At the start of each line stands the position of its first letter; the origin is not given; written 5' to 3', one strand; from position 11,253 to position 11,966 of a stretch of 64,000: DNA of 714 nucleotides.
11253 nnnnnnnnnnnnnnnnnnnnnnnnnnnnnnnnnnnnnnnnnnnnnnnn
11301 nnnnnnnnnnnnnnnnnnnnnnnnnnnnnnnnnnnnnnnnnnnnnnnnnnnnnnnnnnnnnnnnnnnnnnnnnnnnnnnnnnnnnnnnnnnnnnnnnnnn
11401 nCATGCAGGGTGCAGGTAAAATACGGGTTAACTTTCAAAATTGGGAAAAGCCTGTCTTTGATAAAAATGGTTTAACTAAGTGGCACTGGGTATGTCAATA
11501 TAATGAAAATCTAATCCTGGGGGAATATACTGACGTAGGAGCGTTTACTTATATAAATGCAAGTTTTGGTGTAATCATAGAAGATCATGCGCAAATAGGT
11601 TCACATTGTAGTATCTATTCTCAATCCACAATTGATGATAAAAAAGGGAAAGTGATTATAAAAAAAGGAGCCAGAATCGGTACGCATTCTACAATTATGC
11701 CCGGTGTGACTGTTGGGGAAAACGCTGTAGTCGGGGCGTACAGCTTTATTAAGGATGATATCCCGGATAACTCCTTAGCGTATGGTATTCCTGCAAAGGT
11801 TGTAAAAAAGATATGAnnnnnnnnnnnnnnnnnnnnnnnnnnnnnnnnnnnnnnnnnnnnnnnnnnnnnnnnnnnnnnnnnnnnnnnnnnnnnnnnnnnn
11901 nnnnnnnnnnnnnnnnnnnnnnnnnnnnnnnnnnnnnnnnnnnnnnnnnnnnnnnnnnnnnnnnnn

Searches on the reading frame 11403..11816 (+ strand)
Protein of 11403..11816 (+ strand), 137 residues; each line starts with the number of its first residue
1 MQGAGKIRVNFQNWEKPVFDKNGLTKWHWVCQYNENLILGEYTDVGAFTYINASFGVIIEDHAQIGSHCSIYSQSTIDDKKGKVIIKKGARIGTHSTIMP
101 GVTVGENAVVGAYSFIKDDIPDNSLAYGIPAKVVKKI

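Call 11: search_protein_families(library=pfam, proteins=[window:11403-11816:+], max_evalue=0.001)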
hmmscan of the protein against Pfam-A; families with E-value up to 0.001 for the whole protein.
window:11403-11816:+ (137 aa): 3 families
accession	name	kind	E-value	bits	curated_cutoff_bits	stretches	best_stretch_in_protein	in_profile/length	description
PF00132.30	Hexapep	-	6.7e-15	54.5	27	1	84-117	2-35/36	Bacterial transferase hexapeptide (six repeats)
PF14602.12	Hexapep_2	-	3.9e-07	30.1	27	1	84-112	2-28/34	Hexapeptide repeat of succinyl-transferase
PF25084.1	LbH_EIF2B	-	4.4e-06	27.1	54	1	29-116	14-93/105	EIF2B subunit epsilon LbH domain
